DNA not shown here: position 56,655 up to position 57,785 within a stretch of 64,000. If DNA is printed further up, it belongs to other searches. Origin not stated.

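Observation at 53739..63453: Catabolic locus mixing CoA-thioester enzymes with O2-dependent extradiol ring cleavage; substrate unassigned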

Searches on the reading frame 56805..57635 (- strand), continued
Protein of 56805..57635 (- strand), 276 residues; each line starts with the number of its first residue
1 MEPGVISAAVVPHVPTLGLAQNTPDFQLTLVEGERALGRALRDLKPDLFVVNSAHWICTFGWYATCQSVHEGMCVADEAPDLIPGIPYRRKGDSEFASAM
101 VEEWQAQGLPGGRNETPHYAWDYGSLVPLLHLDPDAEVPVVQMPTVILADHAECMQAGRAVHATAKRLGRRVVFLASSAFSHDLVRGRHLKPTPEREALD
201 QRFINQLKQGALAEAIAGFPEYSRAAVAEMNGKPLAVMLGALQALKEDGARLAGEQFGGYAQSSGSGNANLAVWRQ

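Call 87: search_protein_families(library=ncbifam, proteins=[L009:4761-5621:+, L106:2946-4001:+, L106:3979-4926:+, L106:4947-5654:+, L106:5934-7028:+, L106:7077-8612:+, L106:12061-13887:+, L106:14425-16776:+, L106:16773-17756:+], max_evalue=0.00001)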
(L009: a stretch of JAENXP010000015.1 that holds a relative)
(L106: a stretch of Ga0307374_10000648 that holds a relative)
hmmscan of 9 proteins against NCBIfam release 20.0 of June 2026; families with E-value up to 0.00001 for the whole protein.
L009:4761-5621:+ (286 aa): 25 families
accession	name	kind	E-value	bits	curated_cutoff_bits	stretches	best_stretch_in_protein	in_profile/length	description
NF040810.1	BenC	equivalog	3.4e-45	154.6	430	1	53-279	105-330/333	benzoate 1,2-dioxygenase electron transfer component BenC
NF005963.0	PRK08051.1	equivalog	1.3e-42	145.7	230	1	53-281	4-232/233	NAD(P)H-flavin reductase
NF008822.0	PRK11872.1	equivalog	2.1e-38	132.2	402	1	50-277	104-333/341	anthranilate 1,2-dioxygenase electron transfer component AntC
NF052252.1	flav_redu_LuxG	exception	1.1e-36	126.2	340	1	53-281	1-231/232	flavin mononucleotide reductase LuxG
NF045803.1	MethMoxFADbindMmoC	equivalog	3.5e-35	121.4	500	1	59-274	113-335/343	aromatic/alkene monooxygenase hydroxylase FAD-binding subunit MmoC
TIGR01941.1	nqrF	equivalog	1.4e-28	100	295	1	97-275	206-399/405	NADH:ubiquinone reductase (Na(+)-transporting) subunit F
NF009805.0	PRK13289.1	equivalog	1.9e-26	92.9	432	1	66-279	168-392/399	NO-inducible flavohemoprotein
TIGR02160.1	PA_CoA_Oxy5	hypoth_equivalog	2.8e-21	75.7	420.8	1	57-280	6-242/352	1,2-phenylacetyl-CoA epoxidase subunit PaaE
NF007964.0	PRK10684.1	equivalog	5.9e-21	74.8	383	1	57-280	14-238/333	NADH oxidoreductase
NF004317.0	PRK05713.1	equivalog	1.8e-16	60.3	338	1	55-237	94-277/312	iron-sulfur-binding ferredoxin reductase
NF058606.1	GlBtMonoRdsGbcB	equivalog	1.8e-16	60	500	1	66-283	27-251/362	glycine betaine monooxygenase reductase subunit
NF006220.0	PRK08345.1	subfamily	1.4e-13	50.7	395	1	54-269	15-241/294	cytochrome-c3 hydrogenase subunit gamma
TIGR03224.1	benzo_boxA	equivalog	5.9e-11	41.9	459.2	1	120-223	234-342/411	benzoyl-CoA 2,3-epoxidase subunit BoxA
NF000798.0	PRK00054.1-3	equivalog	1.1e-09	38.3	219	1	94-258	46-188/244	dihydroorotate dehydrogenase electron transfer subunit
TIGR02911.1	sulfite_red_B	equivalog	2.5e-09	36.6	288.6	1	129-273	74-218/261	anaerobic sulfite reductase subunit AsrB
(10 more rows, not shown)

L106:2946-4001:+ (351 aa): 25 families
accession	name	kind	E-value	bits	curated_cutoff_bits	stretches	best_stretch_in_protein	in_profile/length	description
NF040810.1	BenC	equivalog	7e-59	199.6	430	1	30-348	13-331/333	benzoate 1,2-dioxygenase electron transfer component BenC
NF008822.0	PRK11872.1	equivalog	6.9e-51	173.3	402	1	28-348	13-336/341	anthranilate 1,2-dioxygenase electron transfer component AntC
NF045803.1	MethMoxFADbindMmoC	equivalog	1e-48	165.9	500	1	35-348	19-341/343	aromatic/alkene monooxygenase hydroxylase FAD-binding subunit MmoC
NF005963.0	PRK08051.1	equivalog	1.1e-39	136.1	230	1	120-347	3-230/233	NAD(P)H-flavin reductase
TIGR01941.1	nqrF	equivalog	4.1e-38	131.3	295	2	166-347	207-403/405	NADH:ubiquinone reductase (Na(+)-transporting) subunit F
NF004317.0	PRK05713.1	equivalog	7.4e-36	124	338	1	31-349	10-310/312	iron-sulfur-binding ferredoxin reductase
TIGR02160.1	PA_CoA_Oxy5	hypoth_equivalog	1e-35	123.2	420.8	2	123-349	4-243/352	1,2-phenylacetyl-CoA epoxidase subunit PaaE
NF052252.1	flav_redu_LuxG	exception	3.7e-31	108.1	340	1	121-347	1-229/232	flavin mononucleotide reductase LuxG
NF007964.0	PRK10684.1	equivalog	8.6e-27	94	383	2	121-350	10-240/333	NADH oxidoreductase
NF058606.1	GlBtMonoRdsGbcB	equivalog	1e-25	90.4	500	2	130-348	23-248/362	glycine betaine monooxygenase reductase subunit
NF009805.0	PRK13289.1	equivalog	7.1e-24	84.5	432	1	139-347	173-392/399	NO-inducible flavohemoprotein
NF006220.0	PRK08345.1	subfamily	1.7e-17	63.6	395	1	119-343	9-247/294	cytochrome-c3 hydrogenase subunit gamma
NF040830.1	sulfhyd_ShyC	equivalog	3.4e-14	52.7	600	1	117-343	3-241/288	NAD(P)-dependent hydrogenase/sulfhydrogenase 2 subunit gamma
TIGR02911.1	sulfite_red_B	equivalog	5.2e-10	38.9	288.6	1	198-344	75-221/261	anaerobic sulfite reductase subunit AsrB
NF000798.0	PRK00054.1-3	equivalog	7.4e-10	38.9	219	1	139-328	22-190/244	dihydroorotate dehydrogenase electron transfer subunit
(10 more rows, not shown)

L106:3979-4926:+ (315 aa): 200 families (the best 25 are shown)
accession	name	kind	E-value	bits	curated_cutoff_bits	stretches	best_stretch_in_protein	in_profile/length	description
NF005862.0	PRK07792.1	equivalog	2e-57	194.7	414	1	9-310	6-298/307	3-oxoacyl-ACP reductase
NF005861.0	PRK07791.1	subfamily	3e-54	184.4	373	1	14-266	4-259/300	SDR family oxidoreductase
NF004198.0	PRK05653.1-3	equivalog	1.8e-50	171.7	296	1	14-261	5-244/248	3-oxoacyl-ACP reductase FabG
TIGR01830.1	3oxo_ACP_reduc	equivalog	1.2e-48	165.9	297.75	1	19-261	1-236/239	3-oxoacyl-[acyl-carrier-protein] reductase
NF009466.0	PRK12826.1-2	subfamily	4.9e-48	163.8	222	1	17-263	4-244/248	3-oxoacyl-ACP reductase FabG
NF005559.1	PRK07231.1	subfamily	3.2e-45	154.6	215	1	14-261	2-245/249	glucose 1-dehydrogenase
NF006110.0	PRK08261.1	equivalog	2.7e-43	148.5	410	1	9-265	207-452/454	3-oxoacyl-ACP reductase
NF004197.0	PRK05653.1-1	equivalog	2.3e-42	145.4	332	1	13-261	4-244/249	3-oxoacyl-ACP reductase FabG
NF009464.0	PRK12824.1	subfamily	1.1e-40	139.8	269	1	17-261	3-240/245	3-oxoacyl-ACP reductase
NF004791.0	PRK06138.1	equivalog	1.9e-40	138.8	312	1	13-261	2-247/252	SDR family oxidoreductase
TIGR03971.1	SDR_subfam_1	subfamily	4.5e-39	134.4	300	1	14-259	1-264/271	mycofactocin-coupled SDR family oxidoreductase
NF052558.1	MBtsdlDhBudC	equivalog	5e-39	134.4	270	1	15-270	2-248/250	meso-2,3-butanediol dehydrogenase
NF009093.0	PRK12429.1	subfamily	2.4e-38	131.9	258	1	13-257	2-250/259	3-hydroxybutyrate dehydrogenase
NF004200.0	PRK05653.1-5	equivalog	3.5e-38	131.5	273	1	18-261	4-239/242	3-oxoacyl-ACP reductase FabG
TIGR01829.1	AcAcCoA_reduct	subfamily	4.3e-38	131.3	302.1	1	17-261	1-238/242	acetoacetyl-CoA reductase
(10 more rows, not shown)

L106:4947-5654:+ (235 aa): 1 family
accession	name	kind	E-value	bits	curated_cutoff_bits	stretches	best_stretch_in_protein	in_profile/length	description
TIGR02156.2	PA_CoA_Oxy1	equivalog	8.5e-23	80.8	280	1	10-231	12-239/289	1,2-phenylacetyl-CoA epoxidase subunit PaaA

L106:5934-7028:+ (364 aa): 6 families
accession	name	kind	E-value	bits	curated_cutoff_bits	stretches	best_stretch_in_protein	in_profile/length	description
NF053535.1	DhyDRhmHlse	equivalog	5.4e-44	150.6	500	1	143-359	60-279/284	2,4-didehydro-3-deoxy-L-rhamnonate hydrolase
TIGR02303.1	HpaG-C-term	equivalog_domain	1.1e-42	146.3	276.4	1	129-359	19-243/245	4-hydroxyphenylacetate degradation bifunctional isomerase/decarboxylase, C-terminal subunit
TIGR02305.1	HpaG-N-term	equivalog_domain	9.7e-31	106.9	228.65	1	190-354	35-201/205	4-hydroxyphenylacetate degradation bifunctional isomerase/decarboxylase, N-terminal subunit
NF011750.0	PRK15203.1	equivalog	6.5e-30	104.3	811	1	191-364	250-428/429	4-hydroxyphenylacetate degradation bifunctional isomerase/decarboxylase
NF007967.0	PRK10691.1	equivalog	4.5e-29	101.3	201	1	154-348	17-209/219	fumarylacetoacetate hydrolase family protein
NF009399.0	PRK12764.1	equivalog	1.7e-21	76.8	444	1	151-351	19-212/501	fumarylacetoacetate hydrolase family protein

L106:7077-8612:+ (511 aa): 106 families (the best 25 are shown)
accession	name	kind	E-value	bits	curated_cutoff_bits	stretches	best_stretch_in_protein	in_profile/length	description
NF053567.1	HBDA_AROS1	equivalog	1.8e-131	439.1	1000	1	1-505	12-521/523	3-hydroxybenzoate--CoA ligase HbdA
TIGR02262.1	benz_CoA_lig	subfamily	5.4e-113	378.4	375.25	1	2-502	4-508/508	benzoate-CoA ligase family protein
NF004837.0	PRK06187.1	subfamily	2.1e-96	323.3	476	1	13-506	18-525/531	long-chain-fatty-acid--CoA ligase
NF004114.0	PRK05605.1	equivalog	1.3e-75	254.9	766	2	122-506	181-572/575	long-chain-fatty-acid--CoA ligase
NF006182.0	PRK08316.1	subfamily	2.8e-71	240.6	663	1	14-505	22-519/523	fatty acyl-CoA synthetase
NF005702.0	PRK07514.1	subfamily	4.6e-68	229.8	558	1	20-503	21-500/506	malonyl-CoA synthase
TIGR03098.1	ligase_PEP_1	hypoth_equivalog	4.9e-66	223.3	592.35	1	10-500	7-515/517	acyl-CoA ligase (AMP-forming), exosortase A system-associated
NF006181.0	PRK08314.1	subfamily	1e-65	222.1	705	2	133-502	179-553/563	long-chain-fatty-acid--CoA ligase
NF004808.0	PRK06155.1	equivalog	2.1e-64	217.7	722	1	14-501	32-520/542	ATP-dependent acyl-CoA ligase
NF004716.0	PRK06060.1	equivalog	1.5e-58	198.6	1228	1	43-501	45-488/705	p-hydroxybenzoic acid--AMP ligase FadD22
NF005858.0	PRK07787.1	subfamily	3.8e-57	193.8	575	1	17-500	15-469/471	acyl-CoA synthetase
NF005801.1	PRK07656.1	equivalog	6e-57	193.4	657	1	13-500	11-500/500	FadD3 family acyl-CoA ligase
NF003313.0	PRK04319.1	equivalog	9.7e-57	192.5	729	1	20-500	62-558/574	acetate--CoA ligase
TIGR01733.1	AA-adenyl-dom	subfamily_domain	1.7e-56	191.8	317.4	1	30-433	1-408/409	amino acid adenylation domain-containing protein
NF005676.0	PRK07470.1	equivalog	1.9e-56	191.8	774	1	12-506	29-532/544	acyl-CoA synthetase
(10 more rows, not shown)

L106:12061-13887:+ (608 aa): 101 families (the best 25 are shown)
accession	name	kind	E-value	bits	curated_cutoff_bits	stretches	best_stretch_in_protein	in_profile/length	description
TIGR02262.1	benz_CoA_lig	subfamily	1.5e-109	367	375.25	1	95-594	2-507/508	benzoate-CoA ligase family protein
NF047394.1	AcylCoAsynMbcS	equivalog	5.8e-96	322.2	850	1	113-595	26-519/525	acyl-CoA synthetase MbcS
NF004837.0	PRK06187.1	subfamily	1.8e-92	310.3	476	1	106-598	16-524/531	long-chain-fatty-acid--CoA ligase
NF003313.0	PRK04319.1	equivalog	1e-84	284.8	729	1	94-592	41-557/574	acetate--CoA ligase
NF053567.1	HBDA_AROS1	equivalog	3.4e-77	260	1000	1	95-598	11-521/523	3-hydroxybenzoate--CoA ligase HbdA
NF006181.0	PRK08314.1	subfamily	4.2e-75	253.1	705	2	246-592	197-550/563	long-chain-fatty-acid--CoA ligase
NF006182.0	PRK08316.1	subfamily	7.1e-69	232.6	663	1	102-596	16-517/523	fatty acyl-CoA synthetase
NF004114.0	PRK05605.1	equivalog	5e-67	226.5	766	2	243-595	211-568/575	long-chain-fatty-acid--CoA ligase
NF005702.0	PRK07514.1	subfamily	8e-67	225.7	558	1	110-595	15-499/506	malonyl-CoA synthase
NF004822.0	PRK06178.1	equivalog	1.2e-65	222.2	782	2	224-595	185-566/571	acyl-CoA synthetase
NF005220.0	PRK06710.1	equivalog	2.5e-63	214.1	1116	1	251-590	204-547/563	long-chain-fatty-acid--CoA ligase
TIGR03208.1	cyc_hxne_CoA_lg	equivalog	3.2e-61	207.7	792.3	1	118-593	48-537/538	cyclohexanecarboxylate-CoA ligase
NF004229.0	PRK05677.1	subfamily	3.7e-61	207.3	879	2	235-594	189-553/563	long-chain-fatty-acid--CoA ligase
NF006572.0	PRK09088.1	equivalog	7.4e-60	203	696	1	123-599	28-490/491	acyl-CoA synthetase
NF005801.1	PRK07656.1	equivalog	3.6e-58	197.4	657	1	111-593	14-500/500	FadD3 family acyl-CoA ligase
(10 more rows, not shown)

L106:14425-16776:+ (783 aa): 13 families
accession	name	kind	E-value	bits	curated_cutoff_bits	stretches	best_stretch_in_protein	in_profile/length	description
TIGR03194.1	4hydrxCoA_A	equivalog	0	1227.9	994.55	1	21-764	1-745/746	4-hydroxybenzoyl-CoA reductase subunit alpha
NF043082.1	XdhA_XDHase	equivalog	3.1e-151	505.1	780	1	18-767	2-754/758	xanthine dehydrogenase subunit XdhA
NF007426.0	PRK09970.1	equivalog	2.6e-148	495.3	916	1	18-767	7-757/761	xanthine dehydrogenase molybdenum-binding subunit XdhA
NF041018.1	glyceraldDH_alpha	equivalog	7.7e-111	371.7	790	1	18-761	4-740/741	glyceraldehyde dehydrogenase subunit alpha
TIGR03196.1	pucD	equivalog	1.2e-109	367.9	783.65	1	24-762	10-755/763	xanthine dehydrogenase subunit D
NF040766.1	CODH_aero_grp5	exception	1e-99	334.8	950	1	29-763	17-783/785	aerobic carbon-monoxide dehydrogenase large subunit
TIGR03313.1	Se_sel_red_Mo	hypoth_equivalog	1.2e-92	311.2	1101.9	2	160-765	352-949/951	molybdopterin-dependent oxidoreductase Mo/Fe-S-binding subunit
TIGR03311.1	Se_dep_XDH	equivalog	4.1e-92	309.6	830.45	2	9-559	154-688/848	selenium-dependent xanthine dehydrogenase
NF041671.1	peri_hyde_PaoC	equivalog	1.4e-89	301.4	1180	1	18-766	19-732/735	aldehyde oxidoreductase molybdenum-binding subunit PaoC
NF045668.1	pterin_aldehy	equivalog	4e-86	289.9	1100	1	18-765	176-904/905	molybdopterin-dependent aldehyde oxidoreductase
TIGR02965.1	xanthine_xdhB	equivalog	6.3e-78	262.7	849.5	1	28-766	12-755/758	xanthine dehydrogenase molybdopterin binding subunit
TIGR02416.1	CO_dehy_Mo_lg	equivalog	4.5e-76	256.6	991.15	1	30-762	6-768/770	aerobic carbon-monoxide dehydrogenase large subunit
TIGR02969.1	mam_aldehyde_ox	subfamily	6.5e-44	149.8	1912.3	1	20-706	579-1237/1330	aldehyde oxidase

L106:16773-17756:+ (327 aa): 7 families
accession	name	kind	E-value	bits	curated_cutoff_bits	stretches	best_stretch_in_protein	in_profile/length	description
TIGR03195.1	4hydrxCoA_B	equivalog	8.2e-132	439.2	404.55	1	4-323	2-319/321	4-hydroxybenzoyl-CoA reductase subunit beta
NF007427.0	PRK09971.1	equivalog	3.8e-45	154.3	287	2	9-117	7-116/292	xanthine dehydrogenase FAD-binding subunit XdhB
NF043083.1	XdhB_XDHase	equivalog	6.7e-45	153.4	310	2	10-117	8-116/289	xanthine dehydrogenase subunit XdhB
NF041019.1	glyceraldDH_beta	equivalog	1.3e-36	126.3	350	2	152-322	113-279/280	glyceraldehyde dehydrogenase subunit beta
TIGR02963.1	xanthine_xdhA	equivalog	9.7e-32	110.2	467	2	9-116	195-300/468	xanthine dehydrogenase small subunit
TIGR03199.1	pucC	equivalog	5.8e-22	78.2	306.05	2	12-118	1-108/264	xanthine dehydrogenase subunit C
TIGR03312.1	Se_sel_red_FAD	hypoth_equivalog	5.8e-06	25.7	241.5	0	11-117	6-107/257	molybdopterin-dependent oxidoreductase FAD-binding subunit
